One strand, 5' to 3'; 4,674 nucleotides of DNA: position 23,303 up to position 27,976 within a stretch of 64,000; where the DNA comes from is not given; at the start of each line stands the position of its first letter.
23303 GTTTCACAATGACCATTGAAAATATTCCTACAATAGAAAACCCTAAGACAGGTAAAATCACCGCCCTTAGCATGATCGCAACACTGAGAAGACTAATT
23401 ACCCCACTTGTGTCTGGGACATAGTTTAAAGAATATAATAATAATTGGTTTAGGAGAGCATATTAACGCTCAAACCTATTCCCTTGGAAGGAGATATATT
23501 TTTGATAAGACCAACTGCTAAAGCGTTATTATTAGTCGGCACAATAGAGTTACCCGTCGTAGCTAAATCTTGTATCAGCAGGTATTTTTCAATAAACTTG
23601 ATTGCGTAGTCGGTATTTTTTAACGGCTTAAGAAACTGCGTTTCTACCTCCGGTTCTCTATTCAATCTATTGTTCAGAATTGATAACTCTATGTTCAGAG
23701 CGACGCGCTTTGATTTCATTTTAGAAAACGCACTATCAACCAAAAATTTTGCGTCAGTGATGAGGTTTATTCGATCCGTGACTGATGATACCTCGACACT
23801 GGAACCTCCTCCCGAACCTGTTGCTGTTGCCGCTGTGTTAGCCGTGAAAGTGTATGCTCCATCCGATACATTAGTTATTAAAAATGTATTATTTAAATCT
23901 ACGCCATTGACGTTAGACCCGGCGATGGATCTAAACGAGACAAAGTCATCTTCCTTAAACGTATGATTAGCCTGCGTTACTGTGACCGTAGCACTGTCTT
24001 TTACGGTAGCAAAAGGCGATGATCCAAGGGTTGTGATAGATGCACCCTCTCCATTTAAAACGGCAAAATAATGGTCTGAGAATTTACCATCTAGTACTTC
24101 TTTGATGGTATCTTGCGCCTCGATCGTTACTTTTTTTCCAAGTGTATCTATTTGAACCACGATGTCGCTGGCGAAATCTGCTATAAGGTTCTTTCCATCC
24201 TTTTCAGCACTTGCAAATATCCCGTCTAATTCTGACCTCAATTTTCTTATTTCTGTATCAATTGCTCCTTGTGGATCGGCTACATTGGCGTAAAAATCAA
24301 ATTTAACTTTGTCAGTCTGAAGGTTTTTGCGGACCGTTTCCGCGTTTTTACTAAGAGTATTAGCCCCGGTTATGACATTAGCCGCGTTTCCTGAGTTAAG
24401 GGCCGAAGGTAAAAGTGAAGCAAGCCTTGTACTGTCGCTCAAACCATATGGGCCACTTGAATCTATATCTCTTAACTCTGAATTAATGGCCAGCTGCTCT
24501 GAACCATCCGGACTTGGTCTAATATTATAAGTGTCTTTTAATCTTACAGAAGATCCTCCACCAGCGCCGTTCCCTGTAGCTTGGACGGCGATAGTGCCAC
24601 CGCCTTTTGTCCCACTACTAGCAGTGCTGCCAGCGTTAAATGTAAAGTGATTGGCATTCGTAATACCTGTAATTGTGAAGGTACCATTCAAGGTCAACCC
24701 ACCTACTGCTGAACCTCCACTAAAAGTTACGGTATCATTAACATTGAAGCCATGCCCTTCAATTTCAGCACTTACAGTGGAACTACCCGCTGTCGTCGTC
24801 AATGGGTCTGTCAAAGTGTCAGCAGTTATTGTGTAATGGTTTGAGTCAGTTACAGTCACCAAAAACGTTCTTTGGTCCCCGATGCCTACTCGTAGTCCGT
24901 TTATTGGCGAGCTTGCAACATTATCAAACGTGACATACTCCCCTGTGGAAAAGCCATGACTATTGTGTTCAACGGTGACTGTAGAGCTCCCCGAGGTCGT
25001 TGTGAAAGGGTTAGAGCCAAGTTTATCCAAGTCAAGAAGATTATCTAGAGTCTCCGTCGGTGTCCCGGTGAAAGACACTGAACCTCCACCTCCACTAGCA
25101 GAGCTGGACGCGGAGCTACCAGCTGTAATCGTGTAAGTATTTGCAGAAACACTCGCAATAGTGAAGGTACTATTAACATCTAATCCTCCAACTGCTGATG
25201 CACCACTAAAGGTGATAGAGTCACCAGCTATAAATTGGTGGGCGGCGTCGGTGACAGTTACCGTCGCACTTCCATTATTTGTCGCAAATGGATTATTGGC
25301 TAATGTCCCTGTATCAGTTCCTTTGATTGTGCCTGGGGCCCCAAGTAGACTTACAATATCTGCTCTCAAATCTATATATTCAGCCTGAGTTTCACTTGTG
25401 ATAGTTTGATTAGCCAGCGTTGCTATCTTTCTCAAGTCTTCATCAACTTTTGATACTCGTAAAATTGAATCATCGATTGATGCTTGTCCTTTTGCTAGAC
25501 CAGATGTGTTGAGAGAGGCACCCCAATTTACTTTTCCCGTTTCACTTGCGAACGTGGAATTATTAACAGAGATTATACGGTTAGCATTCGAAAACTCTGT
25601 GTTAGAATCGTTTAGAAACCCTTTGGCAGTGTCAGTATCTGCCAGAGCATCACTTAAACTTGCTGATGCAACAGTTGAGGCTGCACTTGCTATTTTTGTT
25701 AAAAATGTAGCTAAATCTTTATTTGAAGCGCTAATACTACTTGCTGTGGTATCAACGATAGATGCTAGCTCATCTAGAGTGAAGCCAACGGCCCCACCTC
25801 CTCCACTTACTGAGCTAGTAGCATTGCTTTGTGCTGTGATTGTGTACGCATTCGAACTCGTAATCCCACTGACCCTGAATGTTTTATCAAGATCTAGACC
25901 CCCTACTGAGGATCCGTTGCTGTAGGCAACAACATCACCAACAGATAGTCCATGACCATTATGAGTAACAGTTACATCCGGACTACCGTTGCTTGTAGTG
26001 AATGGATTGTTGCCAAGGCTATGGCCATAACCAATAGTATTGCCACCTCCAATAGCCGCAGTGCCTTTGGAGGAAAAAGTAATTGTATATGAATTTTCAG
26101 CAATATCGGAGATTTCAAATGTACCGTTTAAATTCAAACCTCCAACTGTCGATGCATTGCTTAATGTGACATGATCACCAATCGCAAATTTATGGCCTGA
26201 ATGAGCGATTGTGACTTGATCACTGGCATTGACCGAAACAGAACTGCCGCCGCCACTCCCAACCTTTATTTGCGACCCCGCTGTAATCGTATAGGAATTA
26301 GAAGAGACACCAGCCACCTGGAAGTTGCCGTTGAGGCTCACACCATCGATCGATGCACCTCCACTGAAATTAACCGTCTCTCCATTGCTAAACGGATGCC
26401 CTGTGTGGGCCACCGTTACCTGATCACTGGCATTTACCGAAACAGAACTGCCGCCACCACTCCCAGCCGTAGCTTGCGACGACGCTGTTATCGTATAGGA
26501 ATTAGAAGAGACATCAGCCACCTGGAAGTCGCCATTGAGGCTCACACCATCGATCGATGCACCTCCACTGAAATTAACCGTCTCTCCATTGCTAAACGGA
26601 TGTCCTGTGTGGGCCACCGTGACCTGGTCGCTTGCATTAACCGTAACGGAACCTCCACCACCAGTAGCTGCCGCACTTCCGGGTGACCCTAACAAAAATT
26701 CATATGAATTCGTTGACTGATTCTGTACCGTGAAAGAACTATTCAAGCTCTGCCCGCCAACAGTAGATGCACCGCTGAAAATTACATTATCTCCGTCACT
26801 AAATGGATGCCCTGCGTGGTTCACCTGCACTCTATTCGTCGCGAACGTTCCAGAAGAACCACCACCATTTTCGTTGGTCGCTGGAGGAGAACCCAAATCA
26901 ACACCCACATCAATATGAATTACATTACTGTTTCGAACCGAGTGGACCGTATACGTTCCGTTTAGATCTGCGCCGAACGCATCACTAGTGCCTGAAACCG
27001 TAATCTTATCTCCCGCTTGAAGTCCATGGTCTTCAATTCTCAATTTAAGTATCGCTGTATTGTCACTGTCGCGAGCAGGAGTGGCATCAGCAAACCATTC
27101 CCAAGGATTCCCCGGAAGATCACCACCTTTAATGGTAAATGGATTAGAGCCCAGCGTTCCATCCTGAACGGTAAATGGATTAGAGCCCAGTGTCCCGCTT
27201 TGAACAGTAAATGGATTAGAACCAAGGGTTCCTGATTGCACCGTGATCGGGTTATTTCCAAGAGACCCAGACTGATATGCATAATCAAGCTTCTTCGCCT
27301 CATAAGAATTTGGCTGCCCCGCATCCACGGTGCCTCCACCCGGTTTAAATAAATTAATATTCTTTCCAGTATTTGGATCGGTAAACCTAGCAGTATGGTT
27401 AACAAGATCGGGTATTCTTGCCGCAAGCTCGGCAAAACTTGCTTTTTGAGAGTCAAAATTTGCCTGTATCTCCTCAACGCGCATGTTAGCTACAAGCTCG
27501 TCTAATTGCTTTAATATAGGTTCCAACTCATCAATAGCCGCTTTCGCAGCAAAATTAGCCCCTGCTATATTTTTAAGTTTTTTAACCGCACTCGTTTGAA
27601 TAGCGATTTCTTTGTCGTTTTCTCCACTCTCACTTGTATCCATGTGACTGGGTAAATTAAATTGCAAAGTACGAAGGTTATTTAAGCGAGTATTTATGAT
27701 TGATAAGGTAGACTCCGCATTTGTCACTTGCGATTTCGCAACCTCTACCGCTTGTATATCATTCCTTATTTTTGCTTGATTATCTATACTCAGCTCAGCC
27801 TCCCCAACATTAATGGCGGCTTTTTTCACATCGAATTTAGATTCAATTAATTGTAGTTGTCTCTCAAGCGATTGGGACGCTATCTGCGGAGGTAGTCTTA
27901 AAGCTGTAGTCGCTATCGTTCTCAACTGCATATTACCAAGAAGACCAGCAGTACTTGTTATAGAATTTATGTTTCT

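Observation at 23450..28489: Giant 1,679-aa DUF1217-headed repeat protein with flagellar-style signatures but no flagellar locus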

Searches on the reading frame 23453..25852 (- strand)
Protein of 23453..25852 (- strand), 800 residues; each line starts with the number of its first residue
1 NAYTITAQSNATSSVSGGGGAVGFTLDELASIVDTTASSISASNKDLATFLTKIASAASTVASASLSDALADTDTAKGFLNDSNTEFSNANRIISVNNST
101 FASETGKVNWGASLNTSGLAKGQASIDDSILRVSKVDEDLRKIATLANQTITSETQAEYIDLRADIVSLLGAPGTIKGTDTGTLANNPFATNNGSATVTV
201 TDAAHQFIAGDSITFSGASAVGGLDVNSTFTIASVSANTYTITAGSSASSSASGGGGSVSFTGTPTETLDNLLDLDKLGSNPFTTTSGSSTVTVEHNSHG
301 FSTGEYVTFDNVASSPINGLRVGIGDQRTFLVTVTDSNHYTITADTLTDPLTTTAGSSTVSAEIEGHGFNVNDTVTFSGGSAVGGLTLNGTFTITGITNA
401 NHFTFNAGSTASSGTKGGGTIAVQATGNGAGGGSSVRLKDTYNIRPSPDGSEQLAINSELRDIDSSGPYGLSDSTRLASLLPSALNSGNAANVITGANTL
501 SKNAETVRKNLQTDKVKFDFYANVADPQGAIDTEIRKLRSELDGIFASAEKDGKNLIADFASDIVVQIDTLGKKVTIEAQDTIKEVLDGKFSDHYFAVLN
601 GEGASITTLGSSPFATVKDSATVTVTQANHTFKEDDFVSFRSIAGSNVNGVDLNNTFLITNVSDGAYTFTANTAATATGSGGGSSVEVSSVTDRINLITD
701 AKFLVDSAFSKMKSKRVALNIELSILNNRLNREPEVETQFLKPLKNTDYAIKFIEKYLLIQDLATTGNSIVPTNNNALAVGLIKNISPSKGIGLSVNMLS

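Call 87: predict_structure(alignment_id=A7)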
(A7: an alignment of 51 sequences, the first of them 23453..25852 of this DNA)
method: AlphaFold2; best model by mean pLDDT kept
length: 800 residues; sequences in the alignment: 51
mean_pLDDT: 61.5   pTM: 0.47
mean pLDDT of the five models: 61.5, 60.9, 57.6, 57.6, 56.4
residues with pLDDT >= 90: 57; 70-90: 261; 50-70: 233; < 50: 249
segments of 3 or more residues with pLDDT < 50: 1-46, 91-113, 276-348, 366-368, 419-468, 604-606, 731-746, 767-800
pLDDT, mean of each block of 10 residues (from residue 1): 30 31 28 32 47 70 67 77 66 37 35 55 81 91 91 90 88 81 86 93 75 89 89 85 91 85 82 53 30 32 38 33 32 40 42 78 58 59 66 71 75 64 31 22 26 26 38 71 88 87 80 74 64 70 66 59 59 61 72 72 53 84 74 70 63 76 82 85 59 65 68 63 59 39 45 64 53 41 37 30
secondary structure, 60 per line:
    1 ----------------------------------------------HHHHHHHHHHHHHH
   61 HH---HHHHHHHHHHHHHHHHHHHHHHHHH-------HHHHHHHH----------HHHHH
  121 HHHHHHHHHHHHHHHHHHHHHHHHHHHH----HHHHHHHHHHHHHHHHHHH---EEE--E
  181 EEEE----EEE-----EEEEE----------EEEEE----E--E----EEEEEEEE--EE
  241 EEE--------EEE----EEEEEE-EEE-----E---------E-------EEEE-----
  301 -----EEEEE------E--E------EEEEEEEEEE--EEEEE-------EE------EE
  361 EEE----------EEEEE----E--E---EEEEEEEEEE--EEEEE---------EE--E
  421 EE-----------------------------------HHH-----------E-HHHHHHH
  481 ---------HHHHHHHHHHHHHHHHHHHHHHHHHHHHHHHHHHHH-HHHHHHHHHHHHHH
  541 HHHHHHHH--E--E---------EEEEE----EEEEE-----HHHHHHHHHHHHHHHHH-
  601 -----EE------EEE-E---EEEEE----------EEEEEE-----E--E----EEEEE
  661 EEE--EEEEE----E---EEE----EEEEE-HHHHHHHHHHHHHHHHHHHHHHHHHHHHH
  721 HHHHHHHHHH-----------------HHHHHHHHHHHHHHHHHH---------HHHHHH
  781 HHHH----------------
elements in order (helices of 4 or more, strands of 3 or more residues): H47-62 H66-90 H98-105 H116-148 H153-171 E175-177 E180-184 E189-191 E197-201 E212-216 E229-236 E239-243 E252-254 E259-264 E266-268 E292-295 E306-310 E327-336 E339-343 E359-363 E374-378 E390-399 E402-406 E420-422 H474-480 H490-525 H527-548 E564-568 E573-577 H583-599 E614-616 E622-626 E637-642 E656-663 E666-670 E679-681 E686-690 H692-730 H748-765 H775-784

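Call 91: fold_search(model_id=the predicted structure, library=pdb)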
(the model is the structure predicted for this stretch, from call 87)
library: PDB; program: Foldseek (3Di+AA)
matches with E <= 10: 387; with E <= 0.001: 8
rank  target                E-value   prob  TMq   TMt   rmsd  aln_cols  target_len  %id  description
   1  4hiz_B                1.4e-05  1.00  0.12  0.14  20.5       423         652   13  Phage phi92 endosialidase (released 2014-01-15)
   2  4hiz_A                2.9e-05  1.00  0.11  0.13  21.4       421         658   12  Phage phi92 endosialidase (released 2014-01-15)
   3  4hiz_C                4.7e-05  1.00  0.12  0.14  20.3       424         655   12  Phage phi92 endosialidase (released 2014-01-15)
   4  3ju4                  1.1e-04  1.00  0.12  0.14  20.4       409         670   10  Crystal Structure Analysis of EndosialidaseNF at 0.98 A Resolution (released 2010-02-02)
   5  3gvj_A                3.2e-04  0.99  0.12  0.13  20.4       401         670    9  Crystal structure of an endo-neuraminidaseNF mutant (released 2010-03-02)
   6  3gvk_B                3.6e-04  0.99  0.12  0.14  20.4       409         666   10  Crystal structure of endo-neuraminidase NF mutant (released 2010-03-02)
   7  3gvk_A                3.7e-04  0.99  0.12  0.14  21.5       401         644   10  Crystal structure of endo-neuraminidase NF mutant (released 2010-03-02)
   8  1v0e_A                7.7e-04  0.98  0.12  0.14  20.4       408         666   10  Endosialidase of Bacteriophage K1F (released 2004-12-13)
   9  4p22_B                8.0e-03  0.96  0.10  0.18  11.9       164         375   17  Crystal Structure of N-terminal Fragments of E1 (released 2015-02-25)
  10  6dc6_C                8.9e-03  0.99  0.08  0.07   7.0       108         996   14  Crystal structure of human ubiquitin activating enzyme E1 (Uba1) in complex with ubiquitin (released 2018-10-10)
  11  6dc6_A                1.3e-02  0.97  0.07  0.06   7.9       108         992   17  Crystal structure of human ubiquitin activating enzyme E1 (Uba1) in complex with ubiquitin (released 2018-10-10)
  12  9l0f_G                1.6e-02  0.72  0.09  0.30  26.3       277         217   10  Structure of flexible tail tube of bacteriophage T1 (released 2025-03-12)
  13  9qgw_B                1.7e-02  0.99  0.09  0.08   6.3       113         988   14  Consensus structure of UBA6-UbDha-BIRC6 trapped ternary complex (singly loaded) (released 2025-10-29)
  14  9jlf_E                1.8e-02  0.63  0.09  0.28  25.7       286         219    8  Cryo-EM Structure of Bacteriophage FCWL1 head-to-tail interface (released 2025-01-22)
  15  7sol_A                2.1e-02  0.99  0.09  0.08   7.0       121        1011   16  Crystal Structures of the bispecific ubiquitin/FAT10 activating enzyme, Uba6 (released 2022-11-02)
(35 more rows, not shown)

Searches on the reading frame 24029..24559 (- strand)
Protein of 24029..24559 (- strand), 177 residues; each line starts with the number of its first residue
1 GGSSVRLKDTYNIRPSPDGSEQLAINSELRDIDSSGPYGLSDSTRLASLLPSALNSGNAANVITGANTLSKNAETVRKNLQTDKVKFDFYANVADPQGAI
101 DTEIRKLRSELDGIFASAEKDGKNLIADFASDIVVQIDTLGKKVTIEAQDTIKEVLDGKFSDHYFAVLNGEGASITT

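Call 26: search_protein_families(library=pfam, proteins=[window:24029-24559:-], max_evalue=10)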
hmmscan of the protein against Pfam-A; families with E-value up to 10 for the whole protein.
seq(177 aa): 2 families
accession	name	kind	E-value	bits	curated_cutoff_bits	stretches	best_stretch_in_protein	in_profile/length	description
PF00669.25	Flagellin_N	-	0.048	14.2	26.6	1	71-128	76-136/139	Bacterial flagellin N-terminal helical region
PF17753.7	Ig_mannosidase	-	0.17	12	22.6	1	133-176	19-57/81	Ig-fold domain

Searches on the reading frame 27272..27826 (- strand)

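Call 26: search_protein_families(library=pfam, proteins=[window:27272-27826:-], max_evalue=10)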
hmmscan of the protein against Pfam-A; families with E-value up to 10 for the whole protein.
seq(185 aa): 4 families
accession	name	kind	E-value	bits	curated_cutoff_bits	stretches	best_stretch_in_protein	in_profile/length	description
PF16519.10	TRPM_tetra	-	0.0088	16.6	26.6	1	83-115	17-49/56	Tetramerisation domain of TRPM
PF18481.7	DUF5616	-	0.014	16.1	27.6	1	97-145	49-97/140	Domain of unknown function (DUF5616)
PF05531.17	NPV_P10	-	0.077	13.9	29.8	1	101-138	20-58/75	Nucleopolyhedrovirus P10 protein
PF12269.13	CpG_bind_C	-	1.1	9.4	26.3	1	74-127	21-74/236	CpG binding protein C-terminal domain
